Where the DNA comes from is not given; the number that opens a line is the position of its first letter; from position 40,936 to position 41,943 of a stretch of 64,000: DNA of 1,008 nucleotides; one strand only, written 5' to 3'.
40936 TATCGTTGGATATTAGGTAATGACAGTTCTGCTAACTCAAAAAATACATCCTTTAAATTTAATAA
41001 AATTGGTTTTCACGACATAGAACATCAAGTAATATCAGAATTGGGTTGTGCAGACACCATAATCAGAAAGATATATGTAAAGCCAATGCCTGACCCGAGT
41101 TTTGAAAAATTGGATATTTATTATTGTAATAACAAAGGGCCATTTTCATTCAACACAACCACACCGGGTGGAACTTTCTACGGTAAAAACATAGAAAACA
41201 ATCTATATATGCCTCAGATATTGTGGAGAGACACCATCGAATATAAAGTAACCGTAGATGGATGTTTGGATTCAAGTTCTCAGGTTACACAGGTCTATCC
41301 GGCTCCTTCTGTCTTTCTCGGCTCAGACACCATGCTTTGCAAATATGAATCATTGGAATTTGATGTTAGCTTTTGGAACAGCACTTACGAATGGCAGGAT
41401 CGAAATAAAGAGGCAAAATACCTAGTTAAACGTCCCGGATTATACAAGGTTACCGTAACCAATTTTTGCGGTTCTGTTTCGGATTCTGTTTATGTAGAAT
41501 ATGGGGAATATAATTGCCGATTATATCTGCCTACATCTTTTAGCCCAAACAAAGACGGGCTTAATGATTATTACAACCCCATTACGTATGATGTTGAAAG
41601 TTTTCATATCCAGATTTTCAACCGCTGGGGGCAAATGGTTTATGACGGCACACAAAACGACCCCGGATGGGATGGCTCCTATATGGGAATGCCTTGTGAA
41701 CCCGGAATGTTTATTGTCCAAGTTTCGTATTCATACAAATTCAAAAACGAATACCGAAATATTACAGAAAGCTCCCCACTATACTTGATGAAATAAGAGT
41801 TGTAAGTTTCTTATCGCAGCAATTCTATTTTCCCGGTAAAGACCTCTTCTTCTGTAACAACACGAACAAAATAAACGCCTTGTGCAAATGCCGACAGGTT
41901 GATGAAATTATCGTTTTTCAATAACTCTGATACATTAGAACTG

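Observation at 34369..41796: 2475-aa protein made of about 23 tandem PKD domains ending in a type-B gliding-associated CTD, with no adjacent PorP/SprF-like gene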

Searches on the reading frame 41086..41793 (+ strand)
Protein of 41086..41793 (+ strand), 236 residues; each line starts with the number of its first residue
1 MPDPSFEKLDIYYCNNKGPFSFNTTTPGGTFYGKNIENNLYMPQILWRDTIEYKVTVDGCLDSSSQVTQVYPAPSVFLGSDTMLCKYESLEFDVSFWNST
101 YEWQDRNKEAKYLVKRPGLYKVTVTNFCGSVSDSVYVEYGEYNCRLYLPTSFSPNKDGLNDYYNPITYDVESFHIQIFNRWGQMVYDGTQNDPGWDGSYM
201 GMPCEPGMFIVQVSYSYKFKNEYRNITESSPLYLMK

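Call 51: predict_structure(alignment_id=A1)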
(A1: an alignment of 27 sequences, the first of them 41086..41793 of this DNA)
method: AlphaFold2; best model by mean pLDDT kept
length: 236 residues; sequences in the alignment: 27
mean_pLDDT: 91.5   pTM: 0.65
mean pLDDT of the five models: 91.5, 91.4, 91.1, 85.5, 81.9
residues with pLDDT >= 90: 171; 70-90: 63; 50-70: 2; < 50: 0
segments of 3 or more residues with pLDDT < 50: none
pLDDT, mean of each block of 10 residues (from residue 1): 92 92 93 94 92 93 95 94 86 94 96 92 96 94 86 79 89 94 94 91 92 90 88 90
secondary structure, 60 per line:
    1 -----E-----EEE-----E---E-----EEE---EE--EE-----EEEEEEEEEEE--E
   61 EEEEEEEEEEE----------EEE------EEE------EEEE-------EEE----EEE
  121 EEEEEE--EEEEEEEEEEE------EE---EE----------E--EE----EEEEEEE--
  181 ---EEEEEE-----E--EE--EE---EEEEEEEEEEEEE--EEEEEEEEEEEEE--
elements in order: E12-14 E30-32 E47-57 E60-71 E82-84 E91-93 E100-103 E111-113 E118-126 E129-139 E172-178 E184-189 E207-219 E222-234

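Call 53: fold_search(model_id=the predicted structure, library=pdb)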
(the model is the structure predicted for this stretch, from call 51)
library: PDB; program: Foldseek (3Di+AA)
matches with E <= 10: 1678; with E <= 0.001: 165
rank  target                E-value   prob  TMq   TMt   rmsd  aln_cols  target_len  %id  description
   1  9flp_A                8.1e-07  1.00  0.35  0.14  10.0       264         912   16  CryoEM structure of the neck (1403-2314) in the grappling hook protein A (GhpA) in the bacterium Aureispira sp. CCB-QB (released 2024-10-16)
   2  7ol2_A                1.5e-06  1.00  0.42  0.22   9.6       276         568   12  Crystal structure of mouse contactin 1 immunoglobulin domains (released 2022-12-14)
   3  8k53_B                1.5e-06  1.00  0.24  0.12  19.0       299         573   13  Structure of the Dimeric Human CNTN2 Ig 1-6-FNIII 1-2 Domain in an Asymmetric State (released 2023-12-06)
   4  8k3j_A                2.8e-06  1.00  0.23  0.11  19.4       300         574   12  Structure of human CNTN2 immunoglobulin domains 1-6 homo-dimer (released 2024-07-17)
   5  7ok5_B                3.0e-06  1.00  0.29  0.15  15.9       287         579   11  Crystal structure of mouse neurofascin 155 immunoglobulin domains (released 2022-12-14)
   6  7ok5_A                3.3e-06  1.00  0.27  0.14  16.4       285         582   11  Crystal structure of mouse neurofascin 155 immunoglobulin domains (released 2022-12-14)
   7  5uv6_A                3.9e-06  1.00  0.29  0.25  11.4       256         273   13  Crystal structure of human Opioid Binding Protein/Cell Adhesion Molecule Like (OPCML) (released 2018-03-21)
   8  6u7n_A                4.1e-06  1.00  0.28  0.26  12.7       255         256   11  Crystal structure of neurotrimin (NTM) (released 2020-08-12)
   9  2rik                  5.3e-06  1.00  0.31  0.27  12.7       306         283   13  I-band fragment I67-I69 from titin (released 2008-01-22)
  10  7ol4_A                7.7e-06  1.00  0.39  0.21   9.5       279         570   10  Mouse contactin-1 neurofascin-155 immunoglobulin domains adhesion complex (released 2022-12-14)
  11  2xyc                  1.1e-05  1.00  0.34  0.29  15.2       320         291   11  CRYSTAL STRUCTURE OF NCAM2 IGIV-FN3I (released 2011-02-23)
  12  1cs6                  1.2e-05  1.00  0.24  0.17  18.9       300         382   13  N-TERMINAL FRAGMENT OF AXONIN-1 FROM CHICKEN (released 2000-05-19)
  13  5uv6_B                1.2e-05  1.00  0.26  0.23  11.9       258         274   12  Crystal structure of human Opioid Binding Protein/Cell Adhesion Molecule Like (OPCML) (released 2018-03-21)
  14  8k53_A                1.4e-05  1.00  0.37  0.16  10.2       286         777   10  Structure of the Dimeric Human CNTN2 Ig 1-6-FNIII 1-2 Domain in an Asymmetric State (released 2023-12-06)
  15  9g93_A                1.5e-05  1.00  0.23  0.13  13.1       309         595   11  CryoET structure of the in vitro grown Bacillus anthracis Sap S-layer (released 2024-12-18)
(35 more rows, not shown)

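Call 71: search_solved_structures(query=A1, max_evalue=0.01)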
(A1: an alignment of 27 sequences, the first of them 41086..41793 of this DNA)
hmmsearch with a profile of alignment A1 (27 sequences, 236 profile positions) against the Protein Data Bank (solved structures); distinct sequences matched with E-value up to 0.01: 3.
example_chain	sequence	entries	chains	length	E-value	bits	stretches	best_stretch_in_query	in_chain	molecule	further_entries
9flp_A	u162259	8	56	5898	4.3e-53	183.2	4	134-211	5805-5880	The grappling hook protein A in the bacterium Aureispira sp. CCB-QB1 | The grappling hook protein A (GhpA) in the bacterium Aureispira sp. CCB-QB1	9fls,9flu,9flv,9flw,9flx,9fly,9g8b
7b5h_AA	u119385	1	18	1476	3.1e-08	36.4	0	14-140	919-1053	All3314 protein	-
6fwx_A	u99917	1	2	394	0.0049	19.4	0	51-139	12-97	Titin,Titin,Titin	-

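Call 72: search_solved_structures(query=A1, max_evalue=1e-10, show_alignments=1)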
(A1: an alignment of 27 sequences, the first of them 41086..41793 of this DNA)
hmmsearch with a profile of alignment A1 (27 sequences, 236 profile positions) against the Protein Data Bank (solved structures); distinct sequences matched with E-value up to 1e-10: 1.
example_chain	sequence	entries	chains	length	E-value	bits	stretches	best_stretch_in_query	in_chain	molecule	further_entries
9flp_A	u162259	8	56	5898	4.3e-53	183.2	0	134-211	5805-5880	The grappling hook protein A in the bacterium Aureispira sp. CCB-QB1 | The grappling hook protein A (GhpA) in the bacterium Aureispira sp. CCB-QB1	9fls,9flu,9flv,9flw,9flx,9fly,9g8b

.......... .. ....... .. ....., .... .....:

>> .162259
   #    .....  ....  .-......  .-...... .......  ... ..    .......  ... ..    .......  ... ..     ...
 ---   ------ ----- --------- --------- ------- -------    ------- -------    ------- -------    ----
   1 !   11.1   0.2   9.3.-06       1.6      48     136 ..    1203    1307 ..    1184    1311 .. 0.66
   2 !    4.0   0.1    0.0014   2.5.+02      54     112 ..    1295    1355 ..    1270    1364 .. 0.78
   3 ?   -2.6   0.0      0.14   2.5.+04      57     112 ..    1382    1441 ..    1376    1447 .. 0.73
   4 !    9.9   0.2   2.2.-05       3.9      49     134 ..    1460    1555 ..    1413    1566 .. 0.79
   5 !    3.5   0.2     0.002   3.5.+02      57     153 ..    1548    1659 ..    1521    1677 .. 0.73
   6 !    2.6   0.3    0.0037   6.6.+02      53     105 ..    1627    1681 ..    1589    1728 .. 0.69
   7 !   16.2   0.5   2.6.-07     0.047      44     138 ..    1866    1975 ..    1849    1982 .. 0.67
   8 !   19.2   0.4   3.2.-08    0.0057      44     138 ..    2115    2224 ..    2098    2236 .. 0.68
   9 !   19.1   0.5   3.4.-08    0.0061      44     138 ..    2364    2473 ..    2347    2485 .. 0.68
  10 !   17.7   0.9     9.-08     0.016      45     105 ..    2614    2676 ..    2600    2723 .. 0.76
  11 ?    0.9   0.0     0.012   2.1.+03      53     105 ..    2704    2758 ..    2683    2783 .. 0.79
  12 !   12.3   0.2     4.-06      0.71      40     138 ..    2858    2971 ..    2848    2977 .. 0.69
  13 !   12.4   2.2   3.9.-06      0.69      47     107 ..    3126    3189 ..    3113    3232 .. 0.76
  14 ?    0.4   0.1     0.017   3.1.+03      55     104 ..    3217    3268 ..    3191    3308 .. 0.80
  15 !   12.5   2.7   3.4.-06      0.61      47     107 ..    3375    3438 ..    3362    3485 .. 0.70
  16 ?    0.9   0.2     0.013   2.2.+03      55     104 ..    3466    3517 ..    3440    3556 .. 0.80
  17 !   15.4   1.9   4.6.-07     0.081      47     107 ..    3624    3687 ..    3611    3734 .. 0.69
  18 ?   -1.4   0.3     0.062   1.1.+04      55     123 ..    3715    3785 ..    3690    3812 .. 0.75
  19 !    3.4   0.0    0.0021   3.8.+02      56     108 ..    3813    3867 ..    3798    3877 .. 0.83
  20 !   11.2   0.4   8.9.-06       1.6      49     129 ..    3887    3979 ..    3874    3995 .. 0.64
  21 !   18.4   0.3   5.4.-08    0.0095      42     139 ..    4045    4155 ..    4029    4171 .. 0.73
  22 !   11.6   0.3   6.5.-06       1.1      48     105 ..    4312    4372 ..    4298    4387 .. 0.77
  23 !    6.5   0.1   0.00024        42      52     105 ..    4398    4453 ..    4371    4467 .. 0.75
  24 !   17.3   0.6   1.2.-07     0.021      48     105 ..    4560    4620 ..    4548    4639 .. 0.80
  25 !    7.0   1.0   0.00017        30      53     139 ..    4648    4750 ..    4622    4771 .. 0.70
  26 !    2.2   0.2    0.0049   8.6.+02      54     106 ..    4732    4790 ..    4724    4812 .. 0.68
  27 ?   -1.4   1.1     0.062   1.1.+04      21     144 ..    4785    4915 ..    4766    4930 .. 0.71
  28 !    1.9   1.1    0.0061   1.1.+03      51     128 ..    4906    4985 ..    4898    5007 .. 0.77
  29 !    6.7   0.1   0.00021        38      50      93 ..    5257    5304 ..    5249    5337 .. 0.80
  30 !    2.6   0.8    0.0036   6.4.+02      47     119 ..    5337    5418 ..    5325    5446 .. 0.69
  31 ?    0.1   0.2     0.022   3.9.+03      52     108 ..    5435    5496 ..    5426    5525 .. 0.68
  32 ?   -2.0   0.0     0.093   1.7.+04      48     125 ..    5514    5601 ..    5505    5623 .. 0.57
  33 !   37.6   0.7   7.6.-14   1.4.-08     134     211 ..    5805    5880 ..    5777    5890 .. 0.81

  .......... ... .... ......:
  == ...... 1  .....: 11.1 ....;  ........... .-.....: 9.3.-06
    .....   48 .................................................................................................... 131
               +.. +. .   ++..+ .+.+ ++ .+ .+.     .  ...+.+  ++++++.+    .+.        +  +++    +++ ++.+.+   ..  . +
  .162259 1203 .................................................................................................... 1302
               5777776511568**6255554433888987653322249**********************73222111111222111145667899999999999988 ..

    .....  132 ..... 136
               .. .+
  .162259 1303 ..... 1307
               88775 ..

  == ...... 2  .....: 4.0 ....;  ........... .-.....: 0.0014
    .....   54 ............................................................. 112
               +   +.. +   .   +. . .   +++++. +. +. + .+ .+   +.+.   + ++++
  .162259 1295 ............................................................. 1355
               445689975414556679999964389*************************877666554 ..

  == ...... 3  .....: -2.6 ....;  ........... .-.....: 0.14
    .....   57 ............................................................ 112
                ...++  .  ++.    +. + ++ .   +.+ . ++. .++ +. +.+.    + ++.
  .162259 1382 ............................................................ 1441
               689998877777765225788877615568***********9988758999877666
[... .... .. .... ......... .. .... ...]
